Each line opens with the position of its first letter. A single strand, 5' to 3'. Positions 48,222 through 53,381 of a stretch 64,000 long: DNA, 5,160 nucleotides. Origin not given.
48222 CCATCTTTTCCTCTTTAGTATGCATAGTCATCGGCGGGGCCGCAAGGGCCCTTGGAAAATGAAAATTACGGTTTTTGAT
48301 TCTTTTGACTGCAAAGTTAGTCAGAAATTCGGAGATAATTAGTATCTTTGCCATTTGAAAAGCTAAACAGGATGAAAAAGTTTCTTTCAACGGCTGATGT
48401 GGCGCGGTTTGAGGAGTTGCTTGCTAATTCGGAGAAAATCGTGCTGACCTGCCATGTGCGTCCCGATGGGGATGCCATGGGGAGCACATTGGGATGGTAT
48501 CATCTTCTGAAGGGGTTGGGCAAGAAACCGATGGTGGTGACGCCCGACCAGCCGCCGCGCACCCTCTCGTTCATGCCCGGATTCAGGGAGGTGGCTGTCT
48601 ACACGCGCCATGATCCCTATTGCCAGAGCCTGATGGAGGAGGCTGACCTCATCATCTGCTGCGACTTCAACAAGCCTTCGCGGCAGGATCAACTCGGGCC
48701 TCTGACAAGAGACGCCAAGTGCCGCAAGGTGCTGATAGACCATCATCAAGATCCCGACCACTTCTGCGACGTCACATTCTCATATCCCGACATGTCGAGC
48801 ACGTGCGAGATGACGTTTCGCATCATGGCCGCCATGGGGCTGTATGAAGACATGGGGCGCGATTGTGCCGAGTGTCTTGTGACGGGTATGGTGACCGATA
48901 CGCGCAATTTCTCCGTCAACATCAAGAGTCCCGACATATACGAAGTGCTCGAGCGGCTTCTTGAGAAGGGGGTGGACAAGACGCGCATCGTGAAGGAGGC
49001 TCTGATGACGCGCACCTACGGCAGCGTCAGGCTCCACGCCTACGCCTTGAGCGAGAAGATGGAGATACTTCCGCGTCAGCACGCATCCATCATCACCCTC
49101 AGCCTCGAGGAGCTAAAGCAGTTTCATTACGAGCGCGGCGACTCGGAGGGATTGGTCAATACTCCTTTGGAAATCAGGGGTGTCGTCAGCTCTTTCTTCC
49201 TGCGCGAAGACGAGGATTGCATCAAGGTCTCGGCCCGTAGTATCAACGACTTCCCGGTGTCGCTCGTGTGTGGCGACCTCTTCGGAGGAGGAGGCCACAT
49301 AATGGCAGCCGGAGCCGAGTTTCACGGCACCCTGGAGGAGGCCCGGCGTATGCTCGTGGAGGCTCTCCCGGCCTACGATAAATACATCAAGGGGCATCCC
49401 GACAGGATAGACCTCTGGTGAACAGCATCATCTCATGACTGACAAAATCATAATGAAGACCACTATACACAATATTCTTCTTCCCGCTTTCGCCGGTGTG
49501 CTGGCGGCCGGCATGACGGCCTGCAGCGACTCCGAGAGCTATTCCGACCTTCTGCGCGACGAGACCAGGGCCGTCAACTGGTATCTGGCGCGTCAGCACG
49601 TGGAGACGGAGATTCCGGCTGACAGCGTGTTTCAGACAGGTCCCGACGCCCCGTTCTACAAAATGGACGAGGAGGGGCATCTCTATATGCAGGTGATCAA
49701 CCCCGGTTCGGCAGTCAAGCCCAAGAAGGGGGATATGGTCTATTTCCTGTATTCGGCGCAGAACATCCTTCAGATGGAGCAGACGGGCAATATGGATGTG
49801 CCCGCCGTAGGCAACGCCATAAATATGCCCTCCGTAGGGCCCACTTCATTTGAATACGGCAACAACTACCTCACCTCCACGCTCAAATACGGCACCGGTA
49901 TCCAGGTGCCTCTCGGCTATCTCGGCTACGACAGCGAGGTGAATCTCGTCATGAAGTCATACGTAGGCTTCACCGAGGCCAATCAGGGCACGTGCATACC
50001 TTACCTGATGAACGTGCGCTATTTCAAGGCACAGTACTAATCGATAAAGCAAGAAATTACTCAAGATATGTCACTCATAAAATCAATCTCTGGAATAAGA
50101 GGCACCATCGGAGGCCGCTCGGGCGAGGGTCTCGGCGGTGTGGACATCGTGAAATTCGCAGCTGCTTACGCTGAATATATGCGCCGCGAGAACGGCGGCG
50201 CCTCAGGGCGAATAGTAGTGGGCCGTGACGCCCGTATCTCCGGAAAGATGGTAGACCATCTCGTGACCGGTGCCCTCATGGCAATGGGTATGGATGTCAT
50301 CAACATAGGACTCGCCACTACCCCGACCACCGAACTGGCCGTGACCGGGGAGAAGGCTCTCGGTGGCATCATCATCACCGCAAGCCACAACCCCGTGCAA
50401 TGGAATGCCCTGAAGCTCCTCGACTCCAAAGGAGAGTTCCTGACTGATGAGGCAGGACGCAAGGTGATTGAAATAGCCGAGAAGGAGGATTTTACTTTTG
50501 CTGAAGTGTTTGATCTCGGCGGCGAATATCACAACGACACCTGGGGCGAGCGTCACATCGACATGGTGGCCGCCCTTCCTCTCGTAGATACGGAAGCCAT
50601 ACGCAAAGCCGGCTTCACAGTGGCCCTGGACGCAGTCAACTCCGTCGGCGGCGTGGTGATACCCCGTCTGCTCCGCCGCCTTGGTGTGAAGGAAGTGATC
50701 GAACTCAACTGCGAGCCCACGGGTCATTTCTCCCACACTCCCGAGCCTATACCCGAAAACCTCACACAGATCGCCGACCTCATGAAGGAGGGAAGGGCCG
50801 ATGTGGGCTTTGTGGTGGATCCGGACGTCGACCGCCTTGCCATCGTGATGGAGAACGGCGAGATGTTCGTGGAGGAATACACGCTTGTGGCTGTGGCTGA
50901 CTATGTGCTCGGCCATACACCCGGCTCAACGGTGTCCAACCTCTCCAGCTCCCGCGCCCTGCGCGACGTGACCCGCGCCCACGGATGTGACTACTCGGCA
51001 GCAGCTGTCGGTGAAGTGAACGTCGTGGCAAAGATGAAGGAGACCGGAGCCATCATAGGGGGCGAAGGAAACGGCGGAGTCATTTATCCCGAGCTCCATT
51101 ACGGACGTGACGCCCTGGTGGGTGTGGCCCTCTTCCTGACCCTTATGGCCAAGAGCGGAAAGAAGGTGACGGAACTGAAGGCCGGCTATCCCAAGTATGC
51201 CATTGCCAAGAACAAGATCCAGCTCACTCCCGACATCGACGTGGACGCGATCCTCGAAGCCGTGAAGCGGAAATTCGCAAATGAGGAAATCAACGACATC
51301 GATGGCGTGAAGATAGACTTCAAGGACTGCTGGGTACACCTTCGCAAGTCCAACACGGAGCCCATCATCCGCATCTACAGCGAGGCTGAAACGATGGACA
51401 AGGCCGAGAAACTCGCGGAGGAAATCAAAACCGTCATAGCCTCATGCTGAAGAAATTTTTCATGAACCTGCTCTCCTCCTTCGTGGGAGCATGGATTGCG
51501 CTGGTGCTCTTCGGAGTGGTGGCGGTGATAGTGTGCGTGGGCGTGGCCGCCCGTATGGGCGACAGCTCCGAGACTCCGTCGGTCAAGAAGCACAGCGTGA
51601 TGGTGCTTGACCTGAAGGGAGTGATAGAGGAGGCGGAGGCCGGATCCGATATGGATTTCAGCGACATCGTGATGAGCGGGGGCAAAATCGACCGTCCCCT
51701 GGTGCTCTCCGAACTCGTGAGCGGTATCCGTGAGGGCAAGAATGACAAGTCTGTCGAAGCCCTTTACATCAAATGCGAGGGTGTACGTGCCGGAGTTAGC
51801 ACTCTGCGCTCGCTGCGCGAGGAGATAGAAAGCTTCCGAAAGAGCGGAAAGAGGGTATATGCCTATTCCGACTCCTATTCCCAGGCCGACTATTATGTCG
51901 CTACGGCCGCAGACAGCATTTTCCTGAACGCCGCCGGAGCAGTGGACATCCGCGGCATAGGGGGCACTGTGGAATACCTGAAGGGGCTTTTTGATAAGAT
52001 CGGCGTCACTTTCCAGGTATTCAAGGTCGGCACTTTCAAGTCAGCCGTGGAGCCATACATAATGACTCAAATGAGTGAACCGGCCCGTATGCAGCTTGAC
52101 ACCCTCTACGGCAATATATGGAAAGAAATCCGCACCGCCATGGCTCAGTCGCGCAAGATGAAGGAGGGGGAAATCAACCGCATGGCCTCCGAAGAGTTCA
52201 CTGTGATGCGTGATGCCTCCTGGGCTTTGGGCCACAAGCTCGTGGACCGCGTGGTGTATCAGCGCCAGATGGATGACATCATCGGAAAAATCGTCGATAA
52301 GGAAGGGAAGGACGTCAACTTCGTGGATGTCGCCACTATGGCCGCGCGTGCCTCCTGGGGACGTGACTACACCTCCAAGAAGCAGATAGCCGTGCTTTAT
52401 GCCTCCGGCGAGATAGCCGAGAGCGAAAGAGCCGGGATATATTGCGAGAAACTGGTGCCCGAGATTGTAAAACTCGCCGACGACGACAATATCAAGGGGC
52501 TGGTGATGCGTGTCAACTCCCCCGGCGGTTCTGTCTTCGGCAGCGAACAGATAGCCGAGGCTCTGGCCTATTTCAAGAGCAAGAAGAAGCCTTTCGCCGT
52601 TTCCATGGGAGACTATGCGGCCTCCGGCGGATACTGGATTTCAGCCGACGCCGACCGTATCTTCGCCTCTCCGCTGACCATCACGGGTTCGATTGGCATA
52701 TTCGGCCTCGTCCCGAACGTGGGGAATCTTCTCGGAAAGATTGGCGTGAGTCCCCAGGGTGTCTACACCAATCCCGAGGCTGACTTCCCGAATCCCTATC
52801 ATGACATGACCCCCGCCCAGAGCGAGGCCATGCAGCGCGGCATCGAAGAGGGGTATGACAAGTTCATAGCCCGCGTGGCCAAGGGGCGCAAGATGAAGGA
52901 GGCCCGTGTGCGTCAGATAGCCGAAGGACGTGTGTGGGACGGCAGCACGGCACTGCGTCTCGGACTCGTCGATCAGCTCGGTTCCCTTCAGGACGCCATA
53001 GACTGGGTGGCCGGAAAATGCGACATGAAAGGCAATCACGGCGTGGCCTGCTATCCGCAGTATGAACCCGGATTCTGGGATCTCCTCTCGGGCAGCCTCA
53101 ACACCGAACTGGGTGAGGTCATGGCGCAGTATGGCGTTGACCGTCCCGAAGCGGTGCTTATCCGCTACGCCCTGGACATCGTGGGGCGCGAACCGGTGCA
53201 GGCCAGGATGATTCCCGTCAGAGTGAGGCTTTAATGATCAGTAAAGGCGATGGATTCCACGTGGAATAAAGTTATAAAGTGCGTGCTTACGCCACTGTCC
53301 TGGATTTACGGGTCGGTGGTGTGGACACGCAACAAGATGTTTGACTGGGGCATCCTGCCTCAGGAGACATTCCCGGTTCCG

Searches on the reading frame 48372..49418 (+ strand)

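Call 80: search_protein_families(library=pfam, proteins=[window:48372-49418:+], max_evalue=0.00001)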
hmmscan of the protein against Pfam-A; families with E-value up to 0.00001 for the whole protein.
window:48372-49418:+ (349 aa): 2 families
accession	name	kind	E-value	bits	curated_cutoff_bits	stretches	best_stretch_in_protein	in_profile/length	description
PF01368.27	DHH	-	7.6e-24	84.8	28.1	1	22-173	1-125/125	DHH family, N-terminal domain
PF02272.25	DHHA1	-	9.6e-09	36.1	25.9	1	250-327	10-95/102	DHHA1 domain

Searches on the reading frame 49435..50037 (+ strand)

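Call 80: search_protein_families(library=pfam, proteins=[window:49435-50037:+], max_evalue=0.00001)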
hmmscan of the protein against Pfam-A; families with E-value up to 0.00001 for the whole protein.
window:49435-50037:+ (201 aa): 1 family
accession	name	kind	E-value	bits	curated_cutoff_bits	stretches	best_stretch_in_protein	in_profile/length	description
PF16109.11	DUF4827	-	2.5e-19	70.4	29.4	1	29-195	1-182/183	Domain of unknown function (DUF4827)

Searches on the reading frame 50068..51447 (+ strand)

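Call 80: search_protein_families(library=pfam, proteins=[window:50068-51447:+], max_evalue=0.00001)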
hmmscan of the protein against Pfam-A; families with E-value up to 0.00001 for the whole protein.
window:50068-51447:+ (460 aa): 4 families
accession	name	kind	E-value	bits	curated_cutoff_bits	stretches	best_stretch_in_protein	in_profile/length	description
PF02878.22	PGM_PMM_I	-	1.5e-29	102.9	22.5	1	8-142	7-136/138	Phosphoglucomutase/phosphomannomutase, alpha/beta/alpha domain I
PF02879.22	PGM_PMM_II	-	4.4e-25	88.6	29.3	1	165-264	5-103/103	Phosphoglucomutase/phosphomannomutase, alpha/beta/alpha domain II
PF02880.22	PGM_PMM_III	-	5e-21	75.4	20.7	1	271-377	4-115/115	Phosphoglucomutase/phosphomannomutase, alpha/beta/alpha domain III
PF00408.26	PGM_PMM_IV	-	8.9e-11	42.1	23.1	1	397-454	13-66/68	Phosphoglucomutase/phosphomannomutase, C-terminal domain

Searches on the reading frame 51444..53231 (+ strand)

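Call 80: search_protein_families(library=pfam, proteins=[window:51444-53231:+], max_evalue=0.00001)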
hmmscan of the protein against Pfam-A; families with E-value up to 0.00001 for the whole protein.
window:51444-53231:+ (596 aa): 2 families
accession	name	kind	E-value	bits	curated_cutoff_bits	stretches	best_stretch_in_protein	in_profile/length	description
PF01343.23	Peptidase_S49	-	5.7e-72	241.2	24.9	2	377-524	2-149/154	Peptidase family S49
PF00574.28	CLP_protease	-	1.3e-06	28.8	20.2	0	335-400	31-93/182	Clp protease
